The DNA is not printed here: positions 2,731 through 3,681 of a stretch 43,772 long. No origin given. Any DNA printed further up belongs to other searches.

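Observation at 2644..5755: Compositionally foreign ~3.1 kb two-gene insert between trmH and rpoZ: candidate undescribed nuclease-based system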

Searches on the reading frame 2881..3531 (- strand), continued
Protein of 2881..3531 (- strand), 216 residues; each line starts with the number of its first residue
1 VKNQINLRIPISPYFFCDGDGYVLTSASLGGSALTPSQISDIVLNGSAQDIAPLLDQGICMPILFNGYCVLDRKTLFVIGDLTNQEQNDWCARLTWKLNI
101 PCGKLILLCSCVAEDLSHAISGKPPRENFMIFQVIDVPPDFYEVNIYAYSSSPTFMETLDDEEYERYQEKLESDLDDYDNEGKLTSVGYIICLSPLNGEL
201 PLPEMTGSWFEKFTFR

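Call 57: find_related_loci(query=A1, collection=metagenome_contigs, flank=6000)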
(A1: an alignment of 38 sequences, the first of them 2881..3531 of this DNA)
Query A1 (216 aa) in metagenome_contigs; peptide patterns used: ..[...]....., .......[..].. (x = any residue, [..] = any of these).
177 stretches matched a pattern; 18 encode a relative of the query (tblastn E <= 1e-3); 18 distinct loci.
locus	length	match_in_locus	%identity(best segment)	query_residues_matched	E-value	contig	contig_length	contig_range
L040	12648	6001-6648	77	3-216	2e-104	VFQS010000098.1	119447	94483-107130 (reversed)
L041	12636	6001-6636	64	6-216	1e-88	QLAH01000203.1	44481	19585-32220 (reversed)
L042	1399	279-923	50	3-216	2e-69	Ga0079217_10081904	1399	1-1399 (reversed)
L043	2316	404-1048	55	6-216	1e-64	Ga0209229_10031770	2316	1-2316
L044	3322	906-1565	48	1-216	4e-60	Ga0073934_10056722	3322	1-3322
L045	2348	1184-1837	47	9-216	4e-59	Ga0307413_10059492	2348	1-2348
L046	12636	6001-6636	49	9-216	4e-58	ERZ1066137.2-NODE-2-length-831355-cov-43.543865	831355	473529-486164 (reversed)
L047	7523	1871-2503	55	6-216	2e-57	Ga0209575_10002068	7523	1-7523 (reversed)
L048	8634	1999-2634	48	9-216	3e-57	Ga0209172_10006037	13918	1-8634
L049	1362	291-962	47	6-216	2e-59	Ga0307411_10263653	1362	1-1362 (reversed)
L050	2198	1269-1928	47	6-216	1e-56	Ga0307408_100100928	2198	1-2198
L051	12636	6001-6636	45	9-216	6e-54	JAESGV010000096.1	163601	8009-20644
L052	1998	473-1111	45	8-216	6e-49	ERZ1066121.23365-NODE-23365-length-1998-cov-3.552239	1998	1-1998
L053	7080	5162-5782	39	5-216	4e-47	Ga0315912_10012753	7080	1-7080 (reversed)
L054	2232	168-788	40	5-216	5e-46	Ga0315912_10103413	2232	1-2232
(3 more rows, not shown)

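Call 60: search_solved_structures(query=A1, max_evalue=10, show_alignments=2)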
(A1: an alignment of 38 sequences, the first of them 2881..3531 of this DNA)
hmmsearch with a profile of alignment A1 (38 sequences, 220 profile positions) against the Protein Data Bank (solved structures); distinct sequences matched with E-value up to 10: 0.

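Call 61: search_protein_families(library=pfam, alignment_id=A1, max_evalue=1)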
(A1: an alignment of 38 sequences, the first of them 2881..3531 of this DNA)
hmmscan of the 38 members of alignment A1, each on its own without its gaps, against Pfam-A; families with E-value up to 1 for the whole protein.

A. member 1, window:2881-3531:- (216 aa): 0 families

B. families by the number of members that match (of 38 scanned): 7 families
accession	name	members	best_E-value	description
PF21262.3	RRP40_S1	1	0.076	Exosome complex component RRP40, S1 domain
PF08538.16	DUF1749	1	0.1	Protein of unknown function (DUF1749)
PF24943.1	Fn3_Dep-1_2nd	1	0.11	Dep-1 second Fn3-like domain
PF07495.19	Y_Y_Y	1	0.15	Y_Y_Y domain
PF10703.15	MoaF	1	0.18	MoaF N-terminal domain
PF12581.13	DUF3756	1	0.28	Protein of unknown function (DUF3756)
PF05097.17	DUF688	1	0.34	Protein of unknown function (DUF688)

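Call 72: search_protein_families(library=phrogs, proteins=[window:2881-3531:-], max_evalue=0.01)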
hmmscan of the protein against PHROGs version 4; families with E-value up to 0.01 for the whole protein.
window:2881-3531:- (216 aa): 0 families

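Call 80: fold_search(model_id=the predicted structure, library=viral)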
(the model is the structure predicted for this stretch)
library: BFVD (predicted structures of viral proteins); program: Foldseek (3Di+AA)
matches with E <= 10: 87; with E <= 0.001: 0
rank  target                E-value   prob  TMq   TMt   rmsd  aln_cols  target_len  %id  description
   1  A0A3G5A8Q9            7.8e-03  0.57  0.28  0.26  19.2       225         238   11  Uncharacterized protein [Homavirus sp.]
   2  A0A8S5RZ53            1.7e-02  0.11  0.15  0.13  13.9       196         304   13  Uncharacterized protein [Myoviridae sp. ctNQV2]
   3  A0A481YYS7            8.7e-02  0.25  0.31  0.26  18.4       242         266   10  Uncharacterized protein [Mimivirus LCMiAC01]
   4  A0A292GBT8            7.5e-01  0.02  0.14  0.08  14.4       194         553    9  (no name in the UniProt tables at hand)
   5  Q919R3                9.1e-01  0.01  0.11  0.11  14.9       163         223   14  Uncharacterized protein [Culex nigripalpus nucleopolyhedrovirus (isolate Florida/1997)]
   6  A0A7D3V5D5            1.1e+00  0.02  0.10  0.09  20.1       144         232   10  GIY-YIg nuclease [Fadolivirus FV1/VV64]
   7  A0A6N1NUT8            1.3e+00  0.01  0.09  0.07  14.1       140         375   10  Putative orfan [Tupanvirus soda lake]
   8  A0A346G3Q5            1.6e+00  0.01  0.12  0.11  11.7       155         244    7  (no name in the UniProt tables at hand)
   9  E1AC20                1.8e+00  0.01  0.07  0.04  16.6        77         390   12  (no name in the UniProt tables at hand)
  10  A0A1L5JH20            2.1e+00  0.03  0.18  0.13  13.7       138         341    9  ORF24 [Plodia interpunctella granulovirus]
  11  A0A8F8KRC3            2.2e+00  0.01  0.09  0.09  15.7       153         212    8  Uncharacterized protein [Clandestinovirus]
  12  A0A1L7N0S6            2.4e+00  0.02  0.13  0.09  14.3       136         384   12  Uncharacterized protein [Ralstonia phage RP12]
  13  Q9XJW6                2.5e+00  0.02  0.16  0.17  18.5       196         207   10  (no name in the UniProt tables at hand)
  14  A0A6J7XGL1            2.5e+00  0.02  0.10  0.03  12.1        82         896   13  Uncharacterized protein [uncultured Caudovirales phage]
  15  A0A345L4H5            2.7e+00  0.04  0.08  0.20  13.0        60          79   20  (no name in the UniProt tables at hand)
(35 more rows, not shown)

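Call 87: search_protein_representatives(alignment_id=A1)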
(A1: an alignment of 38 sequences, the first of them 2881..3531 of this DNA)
Query: 38 sequences, 220 profile positions. Proteins with E-value up to 0.001 (for the whole library): 183; up to 1e-10: 54; up to 1e-30: 22. The best 150 are listed.
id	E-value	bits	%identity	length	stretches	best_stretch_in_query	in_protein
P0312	2.4e-88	311.4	-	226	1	4-219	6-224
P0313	3.2e-87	307.7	-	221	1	1-219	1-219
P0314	2.0e-83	295.4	-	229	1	6-218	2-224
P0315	3.4e-71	255.3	-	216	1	4-217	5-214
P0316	3.9e-71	255.2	-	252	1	4-219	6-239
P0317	2.2e-59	216.7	-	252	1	3-217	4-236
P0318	5.4e-59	215.5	-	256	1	6-218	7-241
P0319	2.7e-58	213.2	-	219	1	8-217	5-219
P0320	3.7e-57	209.5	-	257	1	8-163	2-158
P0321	3.2e-56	206.4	-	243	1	1-219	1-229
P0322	2.2e-55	203.7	-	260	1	3-219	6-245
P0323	6.2e-50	185.8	-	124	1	5-121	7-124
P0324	2.1e-47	177.6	-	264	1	6-218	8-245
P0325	3.8e-44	166.9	-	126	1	43-155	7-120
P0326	1.5e-43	165.0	-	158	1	4-156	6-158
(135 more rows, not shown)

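Call 89: search_protein_families(library=pfam, alignment_id=A5, max_evalue=0.001)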
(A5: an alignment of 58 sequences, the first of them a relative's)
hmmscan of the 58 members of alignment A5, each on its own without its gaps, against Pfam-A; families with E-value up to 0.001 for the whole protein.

A. member 1, P0339 (244 aa): 0 families

B. families by the number of members that match (of 58 scanned): 7 families
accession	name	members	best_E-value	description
PF05406.20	WGR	7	2.8e-19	WGR domain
PF13646.12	HEAT_2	3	4.7e-70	HEAT repeats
PF03130.22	HEAT_PBS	2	7.5e-24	PBS lyase HEAT-like repeat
PF02985.28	HEAT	2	8.8e-19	HEAT repeat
PF13513.12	HEAT_EZ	2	3.7e-11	HEAT-like repeat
PF00514.29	Arm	2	3.7e-06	Armadillo/beta-catenin-like repeat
PF01807.25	Zn_ribbon_DnaG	1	9.8e-06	CHC2 zinc finger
